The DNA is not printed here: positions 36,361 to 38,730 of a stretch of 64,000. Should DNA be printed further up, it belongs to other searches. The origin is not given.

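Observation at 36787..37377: Tandem array of five HMBD metal-binding modules inserted inside a CusB-like adaptor (six in total)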

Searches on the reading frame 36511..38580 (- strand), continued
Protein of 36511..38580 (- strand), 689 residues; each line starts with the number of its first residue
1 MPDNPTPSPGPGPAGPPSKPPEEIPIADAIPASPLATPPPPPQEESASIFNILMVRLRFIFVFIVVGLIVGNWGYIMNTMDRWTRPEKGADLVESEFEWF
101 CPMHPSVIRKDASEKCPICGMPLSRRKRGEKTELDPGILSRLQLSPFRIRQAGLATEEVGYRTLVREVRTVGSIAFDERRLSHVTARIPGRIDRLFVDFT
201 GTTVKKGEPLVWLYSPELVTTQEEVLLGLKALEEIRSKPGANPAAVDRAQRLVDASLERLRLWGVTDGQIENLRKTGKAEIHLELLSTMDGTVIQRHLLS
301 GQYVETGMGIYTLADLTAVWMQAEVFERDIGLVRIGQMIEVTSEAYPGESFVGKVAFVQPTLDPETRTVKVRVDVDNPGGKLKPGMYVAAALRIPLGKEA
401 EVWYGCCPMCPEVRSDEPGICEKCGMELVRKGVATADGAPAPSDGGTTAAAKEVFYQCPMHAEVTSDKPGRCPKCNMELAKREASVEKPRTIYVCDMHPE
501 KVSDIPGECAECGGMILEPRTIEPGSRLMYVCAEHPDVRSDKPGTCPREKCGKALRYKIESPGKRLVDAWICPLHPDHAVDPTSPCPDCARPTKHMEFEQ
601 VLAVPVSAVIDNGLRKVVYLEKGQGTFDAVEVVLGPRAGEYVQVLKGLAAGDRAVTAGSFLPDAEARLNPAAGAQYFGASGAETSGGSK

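Call 7: find_homologous_proteins(query=window:36511-38580:-, max_evalue=1e-10)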
Query window:36511-38580:- (689 aa): 5241 proteins with E <= 1e-10 among 8000 candidates; the best 120 are listed.
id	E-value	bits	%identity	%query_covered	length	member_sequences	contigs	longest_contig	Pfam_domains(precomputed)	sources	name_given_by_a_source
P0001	0.0e+0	1592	100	100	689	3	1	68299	PF25973.1,PF19335.6,PF25869.1,PF25989.1,PF25919.1,PF25975.1,PF25954.1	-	-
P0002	3.7e-251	854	53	93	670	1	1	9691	PF25973.1,PF19335.6,PF25869.1,PF25990.1,PF25975.1,PF25954.1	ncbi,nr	ncbi:MAG: efflux RND transporter periplasmic adaptor subunit [Planctomycetes bacterium]|nr:efflux RN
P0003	1.2e-248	846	47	95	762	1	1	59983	PF25973.1,PF19335.6,PF25869.1,PF25919.1,PF25975.1,PF25954.1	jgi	jgi:RND family efflux transporter MFP subunit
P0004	1.6e-246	839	58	93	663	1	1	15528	PF25973.1,PF19335.6,PF25869.1,PF25989.1,PF25990.1,PF25919.1,PF25944.1,PF25975.1,PF25954.1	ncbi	-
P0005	4.1e-246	837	58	92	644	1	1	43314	PF25973.1,PF19335.6,PF25869.1,PF25989.1,PF25919.1,PF25975.1,PF25954.1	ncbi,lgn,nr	ncbi:MAG: efflux RND transporter periplasmic adaptor subunit [Planctomycetes bacterium]|nr:efflux RN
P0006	5.6e-241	820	49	68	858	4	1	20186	PF25973.1,PF19335.6,PF25869.1,PF25967.1,PF25919.1,PF25975.1,PF25954.1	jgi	jgi:multidrug efflux pump subunit AcrA (membrane-fusion protein)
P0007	1.3e-240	819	44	78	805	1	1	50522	PF25973.1,PF19335.6,PF25869.1,PF25990.1,PF25919.1,PF25944.1,PF25975.1,PF25954.1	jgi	jgi:RND family efflux transporter MFP subunit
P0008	1.8e-240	819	50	93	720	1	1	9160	PF25973.1,PF19335.6,PF25869.1,PF25919.1,PF25975.1,PF25954.1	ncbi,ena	-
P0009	5.4e-238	810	55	92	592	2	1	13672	PF25973.1,PF19335.6,PF25869.1,PF25990.1,PF25919.1,PF25917.1,PF03119.22,PF25975.1,PF25954.1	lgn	-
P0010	5.6e-238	810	44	79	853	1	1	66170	PF25973.1,PF19335.6,PF25869.1,PF25919.1,PF25975.1,PF25954.1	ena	-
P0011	1.1e-236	806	55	92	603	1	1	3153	PF25973.1,PF19335.6,PF25869.1,PF25989.1,PF25990.1,PF25919.1,PF25944.1,PF25975.1,PF25954.1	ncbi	-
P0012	1.8e-236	805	53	93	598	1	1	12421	PF25973.1,PF19335.6,PF25869.1,PF25990.1,PF25919.1,PF25975.1,PF25954.1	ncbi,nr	ncbi:MAG: efflux RND transporter periplasmic adaptor subunit [Planctomycetes bacterium]|nr:efflux RN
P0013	4.3e-236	804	47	78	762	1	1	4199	PF25973.1,PF19335.6,PF25869.1,PF25919.1,PF25975.1,PF25954.1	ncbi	-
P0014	1.4e-235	802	54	93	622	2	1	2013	PF25973.1,PF19335.6,PF25869.1,PF25919.1,PF25975.1,PF25954.1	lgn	-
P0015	1.8e-235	802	45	79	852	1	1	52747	PF25973.1,PF19335.6,PF25869.1,PF25919.1,PF25975.1,PF25954.1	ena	-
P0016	2.3e-235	802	45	93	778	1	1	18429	PF25973.1,PF19335.6,PF25869.1,PF25990.1,PF25919.1,PF25975.1,PF25954.1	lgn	-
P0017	3.2e-235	801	48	68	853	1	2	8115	PF25973.1,PF19335.6,PF25869.1,PF25919.1,PF25975.1,PF25954.1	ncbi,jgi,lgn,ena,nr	ncbi:MAG TPA: efflux RND transporter periplasmic adaptor subunit [Planctomycetota bacterium]|nr:effl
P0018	4.6e-235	801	47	91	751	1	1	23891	PF25973.1,PF19335.6,PF25869.1,PF25919.1,PF25944.1,PF25975.1,PF25954.1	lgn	-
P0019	5.3e-235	801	53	89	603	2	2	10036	PF25973.1,PF19335.6,PF25869.1,PF25989.1,PF25919.1,PF25975.1,PF25954.1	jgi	jgi:membrane fusion protein, copper/silver efflux system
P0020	3.6e-231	788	45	93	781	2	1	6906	PF25973.1,PF19335.6,PF25869.1,PF25919.1,PF25975.1,PF25954.1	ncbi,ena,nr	ncbi:MAG TPA: efflux RND transporter periplasmic adaptor subunit [Planctomycetota bacterium]|nr:effl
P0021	8.1e-231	787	54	89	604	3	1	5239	PF25973.1,PF19335.6,PF25869.1,PF25989.1,PF25919.1,PF25944.1,PF25975.1,PF25954.1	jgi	jgi:membrane fusion protein, copper/silver efflux system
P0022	5.7e-230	784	51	93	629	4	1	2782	PF25973.1,PF19335.6,PF25869.1,PF25919.1,PF25975.1,PF25954.1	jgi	-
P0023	7.9e-230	783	54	92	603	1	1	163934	PF25973.1,PF19335.6,PF25869.1,PF25989.1,PF25919.1,PF25944.1,PF25975.1,PF25954.1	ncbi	-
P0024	1.7e-229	782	53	92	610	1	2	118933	PF25973.1,PF19335.6,PF25869.1,PF25989.1,PF25919.1,PF25975.1,PF25954.1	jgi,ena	jgi:RND family efflux transporter MFP subunit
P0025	4.5e-229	781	52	93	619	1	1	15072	PF25973.1,PF19335.6,PF25869.1,PF25919.1,PF25944.1,PF25975.1,PF25954.1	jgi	jgi:Cu(I)/Ag(I) efflux system membrane fusion protein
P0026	6.3e-229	780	53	92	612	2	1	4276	PF25973.1,PF19335.6,PF25869.1,PF25989.1,PF25919.1,PF25944.1,PF25975.1,PF25954.1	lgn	-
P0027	2.9e-222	758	52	87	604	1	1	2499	PF25973.1,PF19335.6,PF25869.1,PF25989.1,PF25919.1,PF25975.1,PF25954.1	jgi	jgi:Cu(I)/Ag(I) efflux system membrane fusion protein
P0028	2.1e-219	749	50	93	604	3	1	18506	PF25973.1,PF19335.6,PF25869.1,PF25919.1,PF25975.1,PF25954.1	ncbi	-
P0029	3.3e-219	748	52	93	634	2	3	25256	PF25973.1,PF19335.6,PF25869.1,PF25989.1,PF25919.1,PF25944.1,PF25975.1,PF25954.1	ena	-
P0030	4.1e-218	745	51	89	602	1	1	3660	PF25973.1,PF19335.6,PF25869.1,PF25919.1,PF25975.1,PF25954.1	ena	-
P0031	2.3e-217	742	51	91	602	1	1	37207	PF25973.1,PF19335.6,PF25869.1,PF25919.1,PF25975.1,PF25954.1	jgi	jgi:multidrug efflux pump subunit AcrA (membrane-fusion protein)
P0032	8.8e-215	734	50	92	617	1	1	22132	PF25973.1,PF19335.6,PF25869.1,PF25919.1,PF25944.1,PF25975.1,PF25954.1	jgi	jgi:RND family efflux transporter MFP subunit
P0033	1.7e-214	733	51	91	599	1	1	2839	PF25973.1,PF19335.6,PF25869.1,PF25919.1,PF25975.1,PF25954.1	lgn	-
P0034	5.6e-213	728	49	91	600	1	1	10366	PF25973.1,PF19335.6,PF25869.1,PF25919.1,PF25917.1,PF25944.1,PF25975.1,PF25954.1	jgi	-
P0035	9.7e-212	724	50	91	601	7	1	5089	PF25973.1,PF19335.6,PF25869.1,PF25919.1,PF25944.1,PF25975.1,PF25954.1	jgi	jgi:RND family efflux transporter MFP subunit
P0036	2.4e-211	722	49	92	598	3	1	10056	PF25973.1,PF19335.6,PF25869.1,PF25989.1,PF25919.1,PF25975.1,PF25954.1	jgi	-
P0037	1.1e-210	720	50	92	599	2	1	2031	PF25973.1,PF19335.6,PF25869.1,PF25989.1,PF25919.1,PF25944.1,PF25975.1,PF25954.1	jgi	jgi:RND family efflux transporter MFP subunit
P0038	2.5e-210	719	50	91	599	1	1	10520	PF25973.1,PF19335.6,PF25869.1,PF25989.1,PF25967.1,PF25919.1,PF25975.1,PF25954.1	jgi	jgi:Cu(I)/Ag(I) efflux system membrane fusion protein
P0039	2.8e-210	719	49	92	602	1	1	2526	PF25973.1,PF19335.6,PF25869.1,PF25989.1,PF25919.1,PF25917.1,PF25975.1,PF25954.1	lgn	-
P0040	1.1e-209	717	50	91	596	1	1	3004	PF25973.1,PF19335.6,PF25869.1,PF25919.1,PF25975.1,PF25954.1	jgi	jgi:Cu(I)/Ag(I) efflux system membrane fusion protein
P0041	3.0e-209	715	51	93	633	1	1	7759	PF25973.1,PF19335.6,PF25869.1,PF25989.1,PF25919.1,PF25975.1,PF25954.1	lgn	-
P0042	2.2e-208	713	49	91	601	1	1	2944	PF25973.1,PF19335.6,PF25869.1,PF25919.1,PF25944.1,PF25975.1,PF25954.1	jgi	jgi:Cu(I)/Ag(I) efflux system membrane fusion protein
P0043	4.7e-206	705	49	90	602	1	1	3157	PF25973.1,PF19335.6,PF25869.1,PF25919.1,PF25917.1,PF25975.1,PF25954.1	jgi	-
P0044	1.0e-205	704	49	91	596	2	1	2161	PF25973.1,PF19335.6,PF25869.1,PF25989.1,PF25919.1,PF25944.1,PF25975.1,PF25954.1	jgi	-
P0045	3.9e-205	702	55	85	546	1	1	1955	PF25973.1,PF19335.6,PF25869.1,PF25989.1,PF25919.1,PF25944.1,PF25975.1,PF25954.1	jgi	jgi:RND family efflux transporter MFP subunit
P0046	2.7e-202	692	50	94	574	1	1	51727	PF25973.1,PF19335.6,PF25869.1,PF25919.1,PF25975.1,PF25954.1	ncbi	-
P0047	7.0e-202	691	47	92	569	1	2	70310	PF25973.1,PF19335.6,PF25869.1,PF25919.1,PF25975.1,PF25954.1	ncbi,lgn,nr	ncbi:MAG: efflux RND transporter periplasmic adaptor subunit [Planctomycetes bacterium]|nr:efflux RN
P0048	1.7e-193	663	45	93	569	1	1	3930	PF25973.1,PF19335.6,PF25869.1,PF25919.1,PF25975.1,PF25954.1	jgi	jgi:Cu(I)/Ag(I) efflux system membrane fusion protein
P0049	7.2e-192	658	48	93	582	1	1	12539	PF25973.1,PF19335.6,PF25869.1,PF25989.1,PF25919.1,PF25917.1,PF25975.1,PF25954.1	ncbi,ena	-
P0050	5.1e-188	645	47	93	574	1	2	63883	PF25973.1,PF19335.6,PF25869.1,PF25919.1,PF25975.1,PF25954.1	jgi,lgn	jgi:Cu(I)/Ag(I) efflux system membrane fusion protein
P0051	9.8e-188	644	47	93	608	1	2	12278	PF25973.1,PF19335.6,PF25869.1,PF25919.1,PF25944.1,PF25975.1,PF25954.1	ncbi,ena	-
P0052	2.6e-186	640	46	93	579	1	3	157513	PF25973.1,PF19335.6,PF25869.1,PF25989.1,PF25967.1,PF25919.1,PF25917.1,PF25975.1,PF25954.1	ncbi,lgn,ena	-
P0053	3.0e-186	639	47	68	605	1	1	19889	PF25973.1,PF19335.6,PF25869.1,PF25919.1,PF25944.1,PF25975.1,PF25954.1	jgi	jgi:Cu(I)/Ag(I) efflux system membrane fusion protein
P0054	4.0e-186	639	61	67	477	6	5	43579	PF25973.1,PF19335.6,PF25869.1,PF25919.1,PF25954.1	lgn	-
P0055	1.0e-184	634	45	93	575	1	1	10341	PF25973.1,PF19335.6,PF25869.1,PF25919.1,PF25917.1,PF25975.1,PF25954.1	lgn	-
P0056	8.5e-184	631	49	84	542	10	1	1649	PF25973.1,PF19335.6,PF25869.1,PF25989.1,PF25919.1,PF25975.1,PF25954.1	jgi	jgi:multidrug efflux pump subunit AcrA (membrane-fusion protein)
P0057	2.1e-181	623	46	92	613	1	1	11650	PF25973.1,PF19335.6,PF25869.1,PF25919.1,PF25975.1,PF25954.1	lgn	-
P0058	7.1e-179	615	45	92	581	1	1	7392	PF25973.1,PF19335.6,PF25869.1,PF25919.1,PF25917.1,PF25944.1,PF25975.1,PF25954.1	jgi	-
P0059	1.2e-178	614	45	45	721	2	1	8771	PF25973.1,PF19335.6,PF25869.1,PF25919.1,PF25975.1,PF25954.1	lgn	-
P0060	2.3e-176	607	48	90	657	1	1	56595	PF25973.1,PF19335.6,PF25869.1,PF25919.1,PF25917.1,PF25975.1,PF25954.1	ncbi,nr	ncbi:MAG: efflux RND transporter periplasmic adaptor subunit [Candidatus Wallbacteria bacterium]|nr:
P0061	2.2e-172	594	46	93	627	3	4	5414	PF25973.1,PF19335.6,PF25869.1,PF25919.1,PF25944.1,PF25975.1,PF25954.1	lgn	-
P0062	2.7e-170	587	43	93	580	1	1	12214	PF25973.1,PF19335.6,PF25869.1,PF25919.1,PF25975.1,PF25954.1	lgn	-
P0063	7.7e-170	585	48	67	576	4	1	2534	PF25973.1,PF19335.6,PF25869.1,PF25990.1,PF25919.1,PF25975.1,PF25954.1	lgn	-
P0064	1.4e-169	584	48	67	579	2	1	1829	PF25973.1,PF19335.6,PF25869.1,PF25990.1,PF25919.1,PF04423.20,PF25975.1,PF25954.1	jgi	-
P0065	9.1e-169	582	45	92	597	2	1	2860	PF25973.1,PF19335.6,PF25869.1,PF25989.1,PF25919.1,PF25975.1,PF25954.1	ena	-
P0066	3.0e-168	580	46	92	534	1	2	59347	PF25973.1,PF19335.6,PF25869.1,PF25919.1,PF25975.1,PF25954.1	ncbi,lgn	-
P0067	4.0e-168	579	48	87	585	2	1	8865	PF25973.1,PF19335.6,PF25869.1,PF25919.1,PF25917.1,PF25975.1,PF25954.1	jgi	jgi:multidrug efflux pump subunit AcrA (membrane-fusion protein)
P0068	5.1e-168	579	48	64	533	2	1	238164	PF25973.1,PF19335.6,PF25869.1,PF25919.1,PF25975.1,PF25954.1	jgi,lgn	jgi:Cu(I)/Ag(I) efflux system membrane fusion protein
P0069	2.1e-167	577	49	63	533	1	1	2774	PF25973.1,PF19335.6,PF25869.1,PF25919.1,PF25975.1,PF25954.1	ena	-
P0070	5.3e-167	576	56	67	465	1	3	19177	PF25973.1,PF19335.6,PF25869.1,PF25990.1,PF25919.1,PF25954.1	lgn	-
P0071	6.4e-166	572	49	63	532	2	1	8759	PF25973.1,PF19335.6,PF25869.1,PF25919.1,PF25944.1,PF25975.1,PF25954.1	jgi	-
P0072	7.8e-165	569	57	49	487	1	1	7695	PF25973.1,PF19335.6,PF25869.1,PF25990.1,PF25919.1,PF25975.1,PF25954.1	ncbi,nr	ncbi:MAG: efflux RND transporter periplasmic adaptor subunit [Planctomycetes bacterium]|nr:efflux RN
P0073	3.1e-161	557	48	63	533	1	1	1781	PF25973.1,PF19335.6,PF25869.1,PF25919.1,PF25975.1,PF25954.1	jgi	jgi:Cu(I)/Ag(I) efflux system membrane fusion protein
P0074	4.2e-158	546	46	63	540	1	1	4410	PF25973.1,PF19335.6,PF25869.1,PF25919.1,PF25917.1,PF25975.1,PF25954.1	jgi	jgi:Cu(I)/Ag(I) efflux system membrane fusion protein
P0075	8.7e-158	545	58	51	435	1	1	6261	PF25973.1,PF19335.6,PF25869.1,PF25989.1,PF25919.1,PF25975.1,PF25954.1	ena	-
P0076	1.1e-157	545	58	51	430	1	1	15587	PF25973.1,PF19335.6,PF25869.1,PF25989.1,PF25919.1,PF25975.1,PF25954.1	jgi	jgi:membrane fusion protein, copper/silver efflux system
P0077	6.6e-157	542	58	51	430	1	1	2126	PF25973.1,PF19335.6,PF25869.1,PF25989.1,PF25919.1,PF25975.1,PF25954.1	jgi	jgi:Cu(I)/Ag(I) efflux system membrane fusion protein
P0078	1.9e-154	534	57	51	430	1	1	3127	PF25973.1,PF19335.6,PF25869.1,PF25919.1,PF25975.1,PF25954.1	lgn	-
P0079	1.6e-151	525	40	92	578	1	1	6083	PF25973.1,PF19335.6,PF25919.1,PF25917.1,PF25975.1,PF25954.1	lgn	-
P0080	5.9e-150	519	42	70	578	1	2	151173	PF25973.1,PF25984.1,PF19335.6,PF25869.1,PF25989.1,PF25990.1,PF25919.1,PF25917.1,PF25975.1,PF25954.1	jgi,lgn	jgi:Cu(I)/Ag(I) efflux system membrane fusion protein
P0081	7.1e-146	506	61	51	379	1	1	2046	PF25973.1,PF19335.6,PF25869.1,PF25990.1,PF25919.1,PF25917.1,PF25944.1,PF25954.1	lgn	-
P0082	1.9e-145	504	47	54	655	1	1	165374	PF25973.1,PF19335.6,PF25869.1,PF25919.1,PF25917.1,PF25944.1,PF25975.1,PF25954.1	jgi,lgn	-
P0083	3.1e-145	504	40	94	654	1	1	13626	PF25973.1,PF19335.6,PF25869.1,PF25919.1,PF25917.1,PF25975.1,PF25954.1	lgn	-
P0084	3.4e-145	504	43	70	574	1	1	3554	PF25973.1,PF19335.6,PF25919.1,PF25975.1,PF25954.1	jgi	-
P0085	6.3e-144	499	36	92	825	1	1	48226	PF25973.1,PF01396.25,PF19335.6,PF25919.1,PF25944.1,PF03119.22,PF25975.1,PF25954.1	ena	-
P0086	8.7e-144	499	39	93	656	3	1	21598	PF25973.1,PF19335.6,PF25869.1,PF25919.1,PF25917.1,PF25944.1,PF25975.1,PF25954.1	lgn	-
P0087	9.0e-144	499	44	65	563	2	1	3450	PF25973.1,PF19335.6,PF25869.1,PF25919.1,PF25975.1,PF25954.1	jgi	-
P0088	9.3e-143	496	40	93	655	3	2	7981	PF25973.1,PF19335.6,PF25869.1,PF25919.1,PF25917.1,PF25975.1,PF25954.1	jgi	jgi:Cu(I)/Ag(I) efflux system membrane fusion protein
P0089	1.6e-142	495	38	93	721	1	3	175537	PF25973.1,PF19335.6,PF25869.1,PF25989.1,PF25919.1,PF25975.1,PF25954.1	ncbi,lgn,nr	ncbi:MAG: efflux RND transporter periplasmic adaptor subunit [Planctomycetes bacterium]|nr:efflux RN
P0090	2.0e-142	495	43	69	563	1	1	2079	PF25973.1,PF19335.6,PF25869.1,PF25919.1,PF25944.1,PF25975.1,PF25954.1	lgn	-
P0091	2.0e-142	495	40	91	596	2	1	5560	PF25973.1,PF19335.6,PF25869.1,PF25919.1,PF25975.1,PF25954.1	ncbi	-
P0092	2.9e-142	494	40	92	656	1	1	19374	PF25973.1,PF19335.6,PF25869.1,PF25919.1,PF25917.1,PF25944.1,PF25975.1,PF25954.1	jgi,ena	-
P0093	8.6e-142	492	58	52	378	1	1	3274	PF25973.1,PF19335.6,PF25869.1,PF25990.1,PF25919.1,PF25917.1,PF25944.1,PF25954.1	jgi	jgi:Cu(I)/Ag(I) efflux system membrane fusion protein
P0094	9.2e-142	492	47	51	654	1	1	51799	PF25973.1,PF25984.1,PF19335.6,PF25869.1,PF25919.1,PF25917.1,PF25975.1,PF25954.1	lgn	-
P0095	1.4e-141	492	40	92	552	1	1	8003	PF25973.1,PF19335.6,PF25919.1,PF25917.1,PF25975.1,PF25954.1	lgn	-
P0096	2.8e-141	491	41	91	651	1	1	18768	PF25973.1,PF19335.6,PF25869.1,PF25919.1,PF25917.1,PF25944.1,PF25975.1,PF25954.1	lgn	-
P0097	1.6e-140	488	45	59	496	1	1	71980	PF25973.1,PF19335.6,PF25869.1,PF25989.1,PF25990.1,PF25919.1,PF25917.1,PF25944.1,PF03119.22,PF25975.1,PF25954.1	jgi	jgi:membrane fusion protein, copper/silver efflux system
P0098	2.4e-140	488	47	51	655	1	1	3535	PF25973.1,PF19335.6,PF25869.1,PF25919.1,PF25917.1,PF25944.1,PF25975.1,PF25954.1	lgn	-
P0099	2.4e-140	488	41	66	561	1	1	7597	PF25973.1,PF19335.6,PF25869.1,PF25990.1,PF25919.1,PF25917.1,PF25944.1,PF25975.1,PF25954.1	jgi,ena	-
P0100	2.7e-140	488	39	94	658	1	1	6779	PF25973.1,PF19335.6,PF25869.1,PF25919.1,PF25917.1,PF25975.1,PF25954.1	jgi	jgi:multidrug efflux pump subunit AcrA (membrane-fusion protein)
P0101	3.3e-140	487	46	52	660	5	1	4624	PF25973.1,PF19335.6,PF25869.1,PF25919.1,PF25917.1,PF25975.1,PF25954.1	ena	-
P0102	4.2e-140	487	43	65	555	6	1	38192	PF25973.1,PF19335.6,PF25919.1,PF25944.1,PF25975.1,PF25954.1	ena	-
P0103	1.5e-139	485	45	51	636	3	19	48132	PF25973.1,PF19335.6,PF25869.1,PF25919.1,PF25917.1,PF25944.1,PF25975.1,PF25954.1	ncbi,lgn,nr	ncbi:MAG: efflux RND transporter periplasmic adaptor subunit [Phycisphaerae bacterium]|nr:efflux RND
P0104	3.1e-139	484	47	53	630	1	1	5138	PF25973.1,PF19335.6,PF25869.1,PF25919.1,PF25917.1,PF25944.1,PF25975.1,PF25954.1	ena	-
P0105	4.0e-139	484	45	58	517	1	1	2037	PF25973.1,PF19335.6,PF25869.1,PF25919.1,PF25917.1,PF25975.1,PF25954.1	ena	-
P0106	4.0e-139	484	41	73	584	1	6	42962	PF25973.1,PF19335.6,PF25919.1,PF25917.1,PF25975.1,PF25954.1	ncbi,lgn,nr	ncbi:MAG: efflux RND transporter periplasmic adaptor subunit [Planctomycetaceae bacterium]|nr:efflux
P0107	4.3e-139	484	41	93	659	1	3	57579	PF25973.1,PF19335.6,PF25869.1,PF25919.1,PF25917.1,PF25975.1,PF25954.1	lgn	-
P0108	4.4e-139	483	47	51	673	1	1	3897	PF25973.1,PF19335.6,PF25869.1,PF25919.1,PF25917.1,PF25975.1,PF25954.1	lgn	-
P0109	7.6e-139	483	48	51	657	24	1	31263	PF25973.1,PF19335.6,PF25919.1,PF25917.1,PF25975.1,PF25954.1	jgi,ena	-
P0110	7.7e-139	483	37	91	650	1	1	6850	PF25973.1,PF19335.6,PF25869.1,PF25919.1,PF25944.1,PF25975.1,PF25954.1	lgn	-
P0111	8.9e-139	482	40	94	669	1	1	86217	PF25973.1,PF19335.6,PF25869.1,PF25919.1,PF25917.1,PF25944.1,PF25975.1,PF25954.1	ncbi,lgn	-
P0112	9.4e-139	482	44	53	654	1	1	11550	PF25973.1,PF19335.6,PF25869.1,PF25919.1,PF25917.1,PF25944.1,PF25975.1,PF25954.1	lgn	-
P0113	5.9e-138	480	44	56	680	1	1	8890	PF25973.1,PF19335.6,PF25869.1,PF25919.1,PF25917.1,PF25975.1,PF25954.1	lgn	-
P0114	6.5e-138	480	41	91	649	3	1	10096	PF25973.1,PF19335.6,PF25869.1,PF25919.1,PF25917.1,PF25944.1,PF25975.1,PF25954.1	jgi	jgi:RND family efflux transporter MFP subunit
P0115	6.8e-138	480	45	57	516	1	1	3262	PF25973.1,PF19335.6,PF25869.1,PF25919.1,PF25917.1,PF25975.1,PF25954.1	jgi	jgi:Cu(I)/Ag(I) efflux system membrane fusion protein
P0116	9.5e-138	479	38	94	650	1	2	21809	PF25973.1,PF19335.6,PF25989.1,PF25919.1,PF25917.1,PF25975.1,PF25954.1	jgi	jgi:multidrug efflux pump subunit AcrA (membrane-fusion protein)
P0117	1.2e-137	479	39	94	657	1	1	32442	PF25973.1,PF19335.6,PF25869.1,PF25919.1,PF25917.1,PF25975.1,PF25954.1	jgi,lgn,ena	-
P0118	1.5e-137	478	40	92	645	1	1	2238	PF25973.1,PF19335.6,PF25869.1,PF25919.1,PF25917.1,PF25975.1,PF25954.1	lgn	-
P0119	1.8e-137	478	45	52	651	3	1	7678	PF25973.1,PF19335.6,PF25869.1,PF25919.1,PF25917.1,PF25944.1,PF25975.1,PF25954.1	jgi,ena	-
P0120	3.8e-137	477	40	93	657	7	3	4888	PF25973.1,PF19335.6,PF25869.1,PF25919.1,PF11827.14,PF25917.1,PF25944.1,PF25975.1,PF25954.1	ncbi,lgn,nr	ncbi:MAG: efflux RND transporter periplasmic adaptor subunit [Phycisphaerales bacterium]|nr:efflux R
